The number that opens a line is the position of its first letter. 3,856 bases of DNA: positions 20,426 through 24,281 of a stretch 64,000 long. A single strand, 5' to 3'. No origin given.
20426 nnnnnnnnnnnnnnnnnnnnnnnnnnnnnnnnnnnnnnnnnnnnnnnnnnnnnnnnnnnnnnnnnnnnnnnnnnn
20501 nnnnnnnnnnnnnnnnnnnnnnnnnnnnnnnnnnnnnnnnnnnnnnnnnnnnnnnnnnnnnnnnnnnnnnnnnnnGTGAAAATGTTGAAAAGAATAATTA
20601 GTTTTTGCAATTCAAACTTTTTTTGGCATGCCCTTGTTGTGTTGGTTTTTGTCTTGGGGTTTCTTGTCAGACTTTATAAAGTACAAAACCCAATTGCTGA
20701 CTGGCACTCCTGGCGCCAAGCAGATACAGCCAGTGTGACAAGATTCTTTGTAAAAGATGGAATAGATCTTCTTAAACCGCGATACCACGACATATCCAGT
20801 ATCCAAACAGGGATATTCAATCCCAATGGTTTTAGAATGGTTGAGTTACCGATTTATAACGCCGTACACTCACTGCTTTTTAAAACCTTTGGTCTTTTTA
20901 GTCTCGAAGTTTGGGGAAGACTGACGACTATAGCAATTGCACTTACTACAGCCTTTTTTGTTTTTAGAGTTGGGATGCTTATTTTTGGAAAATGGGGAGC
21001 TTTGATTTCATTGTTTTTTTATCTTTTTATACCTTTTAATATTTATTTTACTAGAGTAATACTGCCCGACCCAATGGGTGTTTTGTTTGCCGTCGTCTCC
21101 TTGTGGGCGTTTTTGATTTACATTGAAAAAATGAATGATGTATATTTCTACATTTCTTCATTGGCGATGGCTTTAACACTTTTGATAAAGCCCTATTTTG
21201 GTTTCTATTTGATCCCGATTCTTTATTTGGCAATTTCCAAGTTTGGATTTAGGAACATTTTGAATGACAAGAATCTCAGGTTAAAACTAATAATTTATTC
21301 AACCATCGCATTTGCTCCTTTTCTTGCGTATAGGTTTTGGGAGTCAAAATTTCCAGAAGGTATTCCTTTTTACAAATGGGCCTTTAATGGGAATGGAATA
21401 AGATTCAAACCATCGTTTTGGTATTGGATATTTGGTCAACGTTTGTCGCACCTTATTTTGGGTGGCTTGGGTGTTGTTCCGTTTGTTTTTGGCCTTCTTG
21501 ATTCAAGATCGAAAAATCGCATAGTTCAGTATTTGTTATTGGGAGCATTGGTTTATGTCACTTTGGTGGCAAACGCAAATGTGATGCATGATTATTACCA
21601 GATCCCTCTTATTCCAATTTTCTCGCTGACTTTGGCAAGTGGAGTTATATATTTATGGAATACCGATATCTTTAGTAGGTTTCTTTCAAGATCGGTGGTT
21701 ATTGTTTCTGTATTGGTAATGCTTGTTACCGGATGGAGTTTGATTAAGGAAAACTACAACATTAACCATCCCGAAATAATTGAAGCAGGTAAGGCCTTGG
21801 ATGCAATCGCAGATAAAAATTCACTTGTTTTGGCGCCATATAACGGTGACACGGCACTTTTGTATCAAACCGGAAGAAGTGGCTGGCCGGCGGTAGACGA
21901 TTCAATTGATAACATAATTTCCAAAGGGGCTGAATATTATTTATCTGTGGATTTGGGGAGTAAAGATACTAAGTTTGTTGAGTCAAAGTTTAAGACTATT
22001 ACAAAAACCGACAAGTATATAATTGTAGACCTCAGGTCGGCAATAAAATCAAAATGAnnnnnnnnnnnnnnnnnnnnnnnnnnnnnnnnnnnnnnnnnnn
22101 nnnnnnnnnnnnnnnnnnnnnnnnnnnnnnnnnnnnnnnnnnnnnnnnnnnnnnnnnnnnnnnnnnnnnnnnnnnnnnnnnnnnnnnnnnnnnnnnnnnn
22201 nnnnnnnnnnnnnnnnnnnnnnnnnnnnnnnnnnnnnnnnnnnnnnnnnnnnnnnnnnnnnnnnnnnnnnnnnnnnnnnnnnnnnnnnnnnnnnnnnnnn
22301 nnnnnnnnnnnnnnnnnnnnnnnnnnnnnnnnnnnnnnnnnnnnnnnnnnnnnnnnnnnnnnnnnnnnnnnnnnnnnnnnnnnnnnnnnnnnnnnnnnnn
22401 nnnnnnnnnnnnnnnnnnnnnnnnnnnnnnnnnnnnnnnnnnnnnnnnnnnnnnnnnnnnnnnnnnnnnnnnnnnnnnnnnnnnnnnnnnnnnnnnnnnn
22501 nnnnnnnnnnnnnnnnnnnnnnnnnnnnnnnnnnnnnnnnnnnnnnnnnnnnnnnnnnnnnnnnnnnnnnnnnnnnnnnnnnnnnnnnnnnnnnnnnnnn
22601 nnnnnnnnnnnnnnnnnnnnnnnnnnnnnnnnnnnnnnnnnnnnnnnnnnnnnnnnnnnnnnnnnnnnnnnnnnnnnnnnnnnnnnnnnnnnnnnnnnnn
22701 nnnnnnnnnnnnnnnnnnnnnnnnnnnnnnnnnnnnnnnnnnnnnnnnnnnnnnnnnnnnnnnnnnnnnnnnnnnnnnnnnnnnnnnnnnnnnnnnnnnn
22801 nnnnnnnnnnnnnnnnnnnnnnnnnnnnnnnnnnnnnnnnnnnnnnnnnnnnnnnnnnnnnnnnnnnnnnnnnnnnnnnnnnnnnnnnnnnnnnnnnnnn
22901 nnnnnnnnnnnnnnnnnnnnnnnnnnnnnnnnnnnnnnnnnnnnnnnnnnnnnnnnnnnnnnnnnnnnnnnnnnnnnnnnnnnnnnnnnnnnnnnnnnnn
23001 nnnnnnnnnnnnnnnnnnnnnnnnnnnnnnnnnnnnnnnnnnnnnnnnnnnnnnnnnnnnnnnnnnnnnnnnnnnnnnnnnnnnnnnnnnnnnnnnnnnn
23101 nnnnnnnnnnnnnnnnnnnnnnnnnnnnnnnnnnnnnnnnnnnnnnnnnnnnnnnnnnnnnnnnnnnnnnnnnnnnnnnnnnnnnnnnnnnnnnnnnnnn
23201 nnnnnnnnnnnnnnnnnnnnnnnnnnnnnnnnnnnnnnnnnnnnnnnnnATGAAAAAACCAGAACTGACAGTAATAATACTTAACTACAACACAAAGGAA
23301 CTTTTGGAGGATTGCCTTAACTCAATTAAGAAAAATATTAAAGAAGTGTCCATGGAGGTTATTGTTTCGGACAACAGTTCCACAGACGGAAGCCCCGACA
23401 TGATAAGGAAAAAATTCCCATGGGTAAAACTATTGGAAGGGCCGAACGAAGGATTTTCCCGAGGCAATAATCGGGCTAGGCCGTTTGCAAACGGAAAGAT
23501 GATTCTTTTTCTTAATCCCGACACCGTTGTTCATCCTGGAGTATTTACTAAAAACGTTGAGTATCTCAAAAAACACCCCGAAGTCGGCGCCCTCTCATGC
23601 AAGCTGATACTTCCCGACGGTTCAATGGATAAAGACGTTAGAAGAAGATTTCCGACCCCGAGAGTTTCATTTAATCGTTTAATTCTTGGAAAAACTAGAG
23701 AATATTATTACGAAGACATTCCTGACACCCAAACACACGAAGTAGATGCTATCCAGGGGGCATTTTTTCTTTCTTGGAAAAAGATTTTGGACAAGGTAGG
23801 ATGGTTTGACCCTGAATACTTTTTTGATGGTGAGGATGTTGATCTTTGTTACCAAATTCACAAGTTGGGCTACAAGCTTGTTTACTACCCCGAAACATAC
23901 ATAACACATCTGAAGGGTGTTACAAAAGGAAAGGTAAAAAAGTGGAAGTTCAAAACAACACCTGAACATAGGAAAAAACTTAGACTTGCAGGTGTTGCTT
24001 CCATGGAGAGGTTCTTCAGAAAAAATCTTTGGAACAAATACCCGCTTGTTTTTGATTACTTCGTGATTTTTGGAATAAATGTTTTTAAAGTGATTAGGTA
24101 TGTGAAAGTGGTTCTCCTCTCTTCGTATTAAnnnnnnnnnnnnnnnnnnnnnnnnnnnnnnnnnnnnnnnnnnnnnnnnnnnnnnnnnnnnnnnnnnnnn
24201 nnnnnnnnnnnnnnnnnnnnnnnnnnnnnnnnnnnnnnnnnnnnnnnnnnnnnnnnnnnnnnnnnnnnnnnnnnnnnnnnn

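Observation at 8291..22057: Three repeated GT2 to GT-C modules suggest polyprenol-phosphate-sugar-dependent glycosylation on the outer face of the membrane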

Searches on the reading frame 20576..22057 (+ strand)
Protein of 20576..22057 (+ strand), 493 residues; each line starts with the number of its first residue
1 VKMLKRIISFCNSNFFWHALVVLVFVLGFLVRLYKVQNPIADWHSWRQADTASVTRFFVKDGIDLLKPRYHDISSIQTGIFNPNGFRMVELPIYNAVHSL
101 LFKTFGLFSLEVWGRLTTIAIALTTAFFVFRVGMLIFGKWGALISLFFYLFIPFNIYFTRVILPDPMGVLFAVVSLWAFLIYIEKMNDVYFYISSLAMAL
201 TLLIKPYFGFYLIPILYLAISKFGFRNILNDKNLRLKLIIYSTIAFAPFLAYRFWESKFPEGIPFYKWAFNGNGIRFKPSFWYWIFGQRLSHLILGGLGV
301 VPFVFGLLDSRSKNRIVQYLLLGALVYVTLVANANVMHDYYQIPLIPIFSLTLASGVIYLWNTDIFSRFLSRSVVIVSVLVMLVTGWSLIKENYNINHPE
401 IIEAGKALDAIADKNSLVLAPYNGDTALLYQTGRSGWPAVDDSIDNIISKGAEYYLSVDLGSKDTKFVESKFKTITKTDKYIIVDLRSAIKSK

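Call 4: search_protein_families(library=pfam, proteins=[window:20576-22057:+], max_evalue=0.01)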
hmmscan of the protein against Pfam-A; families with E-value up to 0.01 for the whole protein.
window:20576-22057:+ (493 aa): 2 families
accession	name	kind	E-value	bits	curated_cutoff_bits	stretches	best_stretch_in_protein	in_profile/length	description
PF13231.12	PMT_2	-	9.6e-11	42.6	26.1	1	98-252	10-160/160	Dolichyl-phosphate-mannose-protein mannosyltransferase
PF02366.24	PMT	-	0.0017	18.4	22.7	1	117-237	89-212/245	Dolichyl-phosphate-mannose-protein mannosyltransferase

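Call 7: search_protein_families(library=ncbifam, proteins=[window:20576-22057:+], max_evalue=0.01)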
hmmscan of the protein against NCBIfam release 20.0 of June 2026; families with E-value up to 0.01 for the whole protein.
window:20576-22057:+ (493 aa): 1 family
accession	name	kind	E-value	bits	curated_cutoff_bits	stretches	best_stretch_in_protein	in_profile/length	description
TIGR03663.1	TIGR03663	subfamily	0.0014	17.7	126.25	1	100-223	61-179/435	flippase activity-associated protein Agl23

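Call 15: search_solved_structures(query=window:20576-22057:+, max_evalue=10)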
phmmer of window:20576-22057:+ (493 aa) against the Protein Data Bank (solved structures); distinct sequences matched with E-value up to 10: 0.

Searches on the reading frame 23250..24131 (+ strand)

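Call 4: search_protein_families(library=pfam, proteins=[window:23250-24131:+], max_evalue=0.01)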
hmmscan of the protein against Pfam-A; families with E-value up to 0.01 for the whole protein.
window:23250-24131:+ (293 aa): 3 families
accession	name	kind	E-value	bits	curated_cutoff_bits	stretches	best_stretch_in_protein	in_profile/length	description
PF00535.33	Glycos_transf_2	-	1.3e-18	67.9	23.3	1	7-148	1-132/168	Glycosyl transferase family 2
PF13641.12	Glyco_tranf_2_3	-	3.6e-17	63.6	27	1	4-225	1-216/230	Glycosyltransferase like family 2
PF13632.12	Glyco_trans_2_3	-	3.9e-08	33.8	27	1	85-224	2-126/198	Glycosyl transferase family group 2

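Call 7: search_protein_families(library=ncbifam, proteins=[window:23250-24131:+], max_evalue=0.01)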
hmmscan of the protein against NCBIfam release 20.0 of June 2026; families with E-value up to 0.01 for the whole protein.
window:23250-24131:+ (293 aa): 17 families
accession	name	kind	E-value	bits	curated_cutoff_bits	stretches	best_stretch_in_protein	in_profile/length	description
NF041875.1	EPS_EpsD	equivalog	2.8e-14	53.2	370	1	6-222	1-208/325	exopolysaccharide biosynthesis glycosyltransferase EpsD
NF007482.0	PRK10073.1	equivalog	7.4e-14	51.5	423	1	3-106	5-110/334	glycosyltransferase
TIGR03111.1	glyc2_xrt_Gpos1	hypoth_equivalog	3.4e-13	49.2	363.95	1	2-216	47-261/439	TIGR03111 family XrtG-associated glycosyltransferase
NF038302.1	EPS_HpsE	equivalog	4.4e-13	48.9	300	1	5-118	2-123/307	hormogonium polysaccharide biosynthesis glycosyltransferase HpsE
TIGR03965.1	mycofact_glyco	equivalog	5.3e-11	42.1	280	1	3-220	73-280/467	mycofactocin biosynthesis glycosyltransferase MftF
TIGR01556.1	rhamnosyltran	subfamily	9.6e-11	41.4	200.55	1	22-240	9-220/281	rhamnosyltransferase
TIGR04283.1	glyco_like_mftF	equivalog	1.6e-10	41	182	1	6-117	1-109/221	TIGR04283 family arsenosugar biosynthesis glycosyltransferase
NF038299.1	EPS_HpsN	equivalog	1.2e-09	37.6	425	1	5-227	2-227/317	hormogonium polysaccharide biosynthesis glycosyltransferase HpsN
TIGR03937.1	PgaC_IcaA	equivalog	2e-09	36.9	422.3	1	3-115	44-159/407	poly-beta-1,6-N-acetyl-D-glucosamine synthase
TIGR04195.1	S_glycosyl_SunS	equivalog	1.7e-08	33.7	350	1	3-92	56-142/421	SunS family peptide S-glycosyltransferase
NF047683.1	TeichurnBiosyTuaG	equivalog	3.1e-07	30.3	400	1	2-111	4-116/252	teichuronic acid biosynthesis protein TuaG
NF050050.1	ProtGlycPglI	equivalog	9.9e-07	28.4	500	1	3-104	1-106/306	GalNAc(5)-diNAcBac-PP-undecaprenol beta-1,3-glucosyltransferase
NF053739.1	GlytfEpsEBac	equivalog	1.2e-05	24.4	450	1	4-138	1-139/265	glycosyltransferase EpsE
NF045692.1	OglycostaseCruG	equivalog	0.00028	20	600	1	6-55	43-91/386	2'-O-glycosyltransferase CruG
TIGR04009.1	wcaE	equivalog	0.00046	19.5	369.2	1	8-100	5-101/248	colanic acid biosynthesis glycosyltransferase WcaE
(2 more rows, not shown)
